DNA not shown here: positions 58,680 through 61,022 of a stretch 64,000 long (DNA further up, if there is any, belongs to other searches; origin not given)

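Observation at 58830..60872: Wzx-type flippase fused to a pseudo-BY-kinase domain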

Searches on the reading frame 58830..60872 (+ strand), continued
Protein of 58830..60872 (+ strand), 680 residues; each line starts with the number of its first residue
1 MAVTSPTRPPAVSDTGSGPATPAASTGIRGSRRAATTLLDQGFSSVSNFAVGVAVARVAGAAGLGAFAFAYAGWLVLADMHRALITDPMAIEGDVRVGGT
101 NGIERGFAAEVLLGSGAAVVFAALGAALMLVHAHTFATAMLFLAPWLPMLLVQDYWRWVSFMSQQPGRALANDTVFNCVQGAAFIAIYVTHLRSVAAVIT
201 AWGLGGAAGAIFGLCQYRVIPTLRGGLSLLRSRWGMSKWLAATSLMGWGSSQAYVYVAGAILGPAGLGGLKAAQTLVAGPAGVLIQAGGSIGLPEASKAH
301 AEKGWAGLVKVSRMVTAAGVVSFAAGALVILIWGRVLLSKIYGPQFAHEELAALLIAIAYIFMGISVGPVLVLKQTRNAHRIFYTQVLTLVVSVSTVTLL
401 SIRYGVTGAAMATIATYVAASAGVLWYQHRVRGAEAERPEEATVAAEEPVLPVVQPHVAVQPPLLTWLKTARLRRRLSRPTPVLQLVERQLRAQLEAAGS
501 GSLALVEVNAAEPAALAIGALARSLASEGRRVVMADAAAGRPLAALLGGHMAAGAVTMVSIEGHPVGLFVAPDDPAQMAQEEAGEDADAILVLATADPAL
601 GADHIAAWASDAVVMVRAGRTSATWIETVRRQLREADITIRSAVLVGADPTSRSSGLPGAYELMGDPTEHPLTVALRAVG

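Call 52: predict_structure(alignment_id=A3)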
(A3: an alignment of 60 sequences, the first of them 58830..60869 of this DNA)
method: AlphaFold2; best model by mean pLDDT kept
length: 680 residues; sequences in the alignment: 60
mean_pLDDT: 82.1   pTM: 0.68
mean pLDDT of the five models: 82.1, 81.0, 79.8, 77.5, 77.0
residues with pLDDT >= 90: 353; 70-90: 161; 50-70: 88; < 50: 78
segments of 3 or more residues with pLDDT < 50: 1-19, 444-462, 597-612, 636-645, 649-658
pLDDT, mean of each block of 10 residues (from residue 1): 36 45 66 87 91 97 98 95 92 84 95 97 98 98 98 96 92 97 97 96 98 96 92 87 88 96 98 94 83 88 93 95 96 98 98 98 96 90 94 98 98 97 97 83 48 39 67 88 86 79 62 84 93 79 80 83 90 63 69 59 29 56 61 50 48 46 53 62
secondary structure, 60 per line:
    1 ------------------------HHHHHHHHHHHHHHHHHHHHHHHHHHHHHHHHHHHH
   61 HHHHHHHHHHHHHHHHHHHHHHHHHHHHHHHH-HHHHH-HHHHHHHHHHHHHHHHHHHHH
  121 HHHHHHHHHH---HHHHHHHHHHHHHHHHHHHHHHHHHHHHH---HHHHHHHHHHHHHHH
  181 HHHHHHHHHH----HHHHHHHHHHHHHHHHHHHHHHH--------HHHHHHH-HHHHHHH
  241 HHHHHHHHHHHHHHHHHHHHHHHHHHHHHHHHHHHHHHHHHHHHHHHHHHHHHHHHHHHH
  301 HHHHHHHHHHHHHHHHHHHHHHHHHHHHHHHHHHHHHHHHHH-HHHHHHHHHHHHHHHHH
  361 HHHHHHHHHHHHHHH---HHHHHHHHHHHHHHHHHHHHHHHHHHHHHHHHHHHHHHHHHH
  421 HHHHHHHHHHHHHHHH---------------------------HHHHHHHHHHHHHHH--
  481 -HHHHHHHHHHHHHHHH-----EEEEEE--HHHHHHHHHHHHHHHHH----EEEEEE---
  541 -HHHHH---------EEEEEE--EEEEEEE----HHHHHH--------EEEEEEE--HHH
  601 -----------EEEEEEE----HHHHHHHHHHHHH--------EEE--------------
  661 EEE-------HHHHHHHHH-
elements in order (helices of 4 or more, strands of 3 or more residues): H25-92 H94-98 H100-130 H134-162 H166-190 H195-217 H226-232 H234-342 H344-375 H379-436 H464-478 H482-497 E503-508 H511-527 E532-537 H542-546 E556-561 E564-570 H575-580 E589-595 E612-618 H623-635 E644-646 E661-663 H671-679

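Call 61: fold_search(model_id=the predicted structure, library=pdb)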
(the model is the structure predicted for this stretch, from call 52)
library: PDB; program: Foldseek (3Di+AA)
matches with E <= 10: 198; with E <= 0.001: 56
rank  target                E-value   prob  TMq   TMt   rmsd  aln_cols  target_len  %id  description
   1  6fhz                  4.6e-07  1.00  0.51  0.76   3.7       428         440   14  Inward-facing conformation of a multidrug resistance MATE family transporter of the MOP superfamily. (released 2019-05-08)
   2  9ukv_A                7.7e-07  1.00  0.42  0.53  17.2       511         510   15  JM Complex - E. coli MurJ, Levivirus M lysis protein LysM (SglM) (released 2025-09-10)
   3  9nu5_A                1.9e-06  1.00  0.41  0.53   7.0       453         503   14  Structure of MurJ in complex with single gene lysis protein from phage PP7 (released 2026-02-11)
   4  7waw                  3.0e-06  1.00  0.48  0.63   4.3       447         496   14  MurJ inward closed form (released 2022-06-01)
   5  4mlb_C                3.9e-06  1.00  0.41  0.57   7.1       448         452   13  Reverse polarity of binding pocket suggests different function of a MOP superfamily transporter from Pyrococcus furios (released 2013-09-25)
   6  3vvo                  4.3e-06  1.00  0.43  0.61   6.4       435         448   14  Crystal structure of MATE in the bent conformation (released 2013-04-03)
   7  9g9n_A                5.4e-06  1.00  0.47  0.73   4.8       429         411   15  Lipid III flippase WzxE with NB10 and NB7 nanobodies in inward-facing conformation - crystal 1 (released 2025-01-22)
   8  7wax                  5.9e-06  1.00  0.49  0.64  14.3       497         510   13  MurJ inward occluded form (released 2022-06-01)
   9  5t77                  6.3e-06  1.00  0.45  0.62   5.2       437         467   12  Crystal structure of the MOP flippase MurJ (released 2016-12-28)
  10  6nc8                  7.1e-06  1.00  0.44  0.61   5.6       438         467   12  Lipid II flippase MurJ, inward occluded conformation (released 2019-04-17)
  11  6nc6_A                7.4e-06  1.00  0.47  0.66   4.4       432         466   12  Lipid II flippase MurJ, inward closed conformation (released 2019-04-17)
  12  3wbn_A                8.7e-06  1.00  0.40  0.56   7.4       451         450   12  Crystal structure of MATE in complex with MaL6 (released 2013-06-12)
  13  6hfb_D                9.1e-06  1.00  0.40  0.55   7.4       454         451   13  Outward-facing conformation of a multidrug resistance MATE family transporter of the MOP superfamily. (released 2019-06-12)
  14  9g9p_A                9.4e-06  1.00  0.49  0.77   4.5       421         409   13  Lipid III flippase WzxE with NB10 and NB7 nanobodies in inward-facing conformation - crystal 2 (released 2025-01-22)
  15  3vvs_A                9.8e-06  1.00  0.45  0.65   5.9       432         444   13  Crystal structure of MATE in complex with MaD3S (released 2013-04-03)
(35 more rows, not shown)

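Call 62: list_cluster_members(proteins=[window:58830-60869:+, P0003, P0005, P0121])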
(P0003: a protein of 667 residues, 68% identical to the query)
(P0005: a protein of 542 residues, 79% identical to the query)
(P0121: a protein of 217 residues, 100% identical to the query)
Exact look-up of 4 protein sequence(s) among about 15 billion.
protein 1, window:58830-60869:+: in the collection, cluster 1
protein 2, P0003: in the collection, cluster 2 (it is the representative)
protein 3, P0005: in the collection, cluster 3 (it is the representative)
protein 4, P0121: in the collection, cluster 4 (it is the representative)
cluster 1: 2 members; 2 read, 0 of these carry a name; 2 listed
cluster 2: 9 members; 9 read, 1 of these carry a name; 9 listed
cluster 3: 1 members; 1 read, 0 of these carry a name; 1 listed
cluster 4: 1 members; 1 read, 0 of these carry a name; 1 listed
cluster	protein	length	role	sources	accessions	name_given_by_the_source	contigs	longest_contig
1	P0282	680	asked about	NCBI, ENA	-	-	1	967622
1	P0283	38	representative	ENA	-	-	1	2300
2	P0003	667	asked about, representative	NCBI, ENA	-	-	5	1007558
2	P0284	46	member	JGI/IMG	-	hypothetical protein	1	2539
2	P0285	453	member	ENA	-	-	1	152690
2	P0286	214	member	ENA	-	-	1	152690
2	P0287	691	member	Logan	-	-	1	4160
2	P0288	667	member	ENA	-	-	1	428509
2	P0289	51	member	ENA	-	-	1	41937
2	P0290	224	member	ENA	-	-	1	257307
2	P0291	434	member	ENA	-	-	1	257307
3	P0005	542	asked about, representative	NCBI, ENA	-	-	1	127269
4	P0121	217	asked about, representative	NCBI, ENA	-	-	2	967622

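Call 63: find_encoding_contigs(protein=P0029, flank=8000, max_places=2)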
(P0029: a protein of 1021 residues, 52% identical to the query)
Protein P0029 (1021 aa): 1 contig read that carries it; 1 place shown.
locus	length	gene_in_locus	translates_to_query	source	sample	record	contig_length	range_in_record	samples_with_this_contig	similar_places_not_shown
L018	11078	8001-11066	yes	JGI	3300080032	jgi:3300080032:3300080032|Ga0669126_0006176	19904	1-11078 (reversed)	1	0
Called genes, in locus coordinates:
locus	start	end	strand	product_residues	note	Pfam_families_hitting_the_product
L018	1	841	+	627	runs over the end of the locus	PF13313:DUF4082, PF13385:Laminin_G_3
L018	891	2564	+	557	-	PF13313:DUF4082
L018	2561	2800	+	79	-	-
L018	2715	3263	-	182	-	PF00908:dTDP_sugar_isom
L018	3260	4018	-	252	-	PF13489:Methyltransf_23, PF13649:Methyltransf_25 (weak), PF13847:Methyltransf_31 (faint), PF08241:Methyltransf_11, PF08242:Methyltransf_12 (weak)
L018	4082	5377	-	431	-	PF04230:PS_pyruv_trans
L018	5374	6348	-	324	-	PF00535:Glycos_transf_2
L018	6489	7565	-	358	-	PF01073:3Beta_HSD, PF01370:Epimerase, PF04321:RmlD_sub_bind, PF16363:GDP_Man_Dehyd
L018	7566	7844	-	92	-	-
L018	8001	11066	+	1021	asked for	-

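Call 72: find_encoding_contigs(protein=window:58830-60872:+, flank=3000, max_places=3)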
Protein window:58830-60872:+ (680 aa): no gene with exactly this product is on record in the collection.

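Call 73: find_encoding_contigs(protein=P0002, flank=10000, max_places=2)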
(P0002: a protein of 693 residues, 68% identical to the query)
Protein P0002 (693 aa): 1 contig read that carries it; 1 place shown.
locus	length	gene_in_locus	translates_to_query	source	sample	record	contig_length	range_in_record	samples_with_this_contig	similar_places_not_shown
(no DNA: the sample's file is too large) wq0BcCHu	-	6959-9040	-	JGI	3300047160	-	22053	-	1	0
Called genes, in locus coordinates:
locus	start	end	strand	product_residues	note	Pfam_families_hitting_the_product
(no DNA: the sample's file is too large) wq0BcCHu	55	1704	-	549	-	PF05048:NosD (faint), PF13229:Beta_helix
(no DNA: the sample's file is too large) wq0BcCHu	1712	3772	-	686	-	PF16889:Hepar_II_III_N, PF07940:Hepar_II_III_C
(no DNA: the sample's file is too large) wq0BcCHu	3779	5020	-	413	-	PF13439:Glyco_transf_4, PF13579:Glyco_trans_4_4, PF00534:Glycos_transf_1, PF13692:Glyco_trans_1_4, PF13524:Glyco_trans_1_2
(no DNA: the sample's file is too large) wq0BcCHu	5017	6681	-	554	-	PF13727:CoA_binding_3 (weak), PF02397:Bac_transf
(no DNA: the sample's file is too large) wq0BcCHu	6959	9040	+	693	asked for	-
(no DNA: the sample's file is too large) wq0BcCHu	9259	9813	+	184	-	PF00702:Hydrolase (weak), PF13344:Hydrolase_6 (weak), PF13419:HAD_2 (faint), PF13242:Hydrolase_like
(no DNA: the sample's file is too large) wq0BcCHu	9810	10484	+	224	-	PF13580:SIS_2, PF01380:SIS (weak)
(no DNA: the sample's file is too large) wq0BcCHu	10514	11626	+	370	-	PF01073:3Beta_HSD, PF01370:Epimerase, PF02719:Polysacc_synt_2 (weak), PF05368:NmrA (weak), PF16363:GDP_Man_Dehyd, PF07993:NAD_binding_4, PF01370:Epimerase, PF16363:GDP_Man_Dehyd, +1 more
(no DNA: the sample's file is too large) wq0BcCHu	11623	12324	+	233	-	PF00483:NTP_transferase, PF12804:NTP_transf_3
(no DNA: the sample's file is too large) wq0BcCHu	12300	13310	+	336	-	PF00288:GHMP_kinases_N, PF08544:GHMP_kinases_C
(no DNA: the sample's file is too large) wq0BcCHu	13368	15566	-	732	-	PF00107:ADH_zinc_N, PF01408:GFO_IDH_MocA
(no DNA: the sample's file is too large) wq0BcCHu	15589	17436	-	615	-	PF13522:GATase_6, PF13537:GATase_7, PF00733:Asn_synthase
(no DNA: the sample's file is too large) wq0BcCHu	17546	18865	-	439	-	PF03721:UDPG_MGDP_dh_N, PF00984:UDPG_MGDP_dh, PF03720:UDPG_MGDP_dh_C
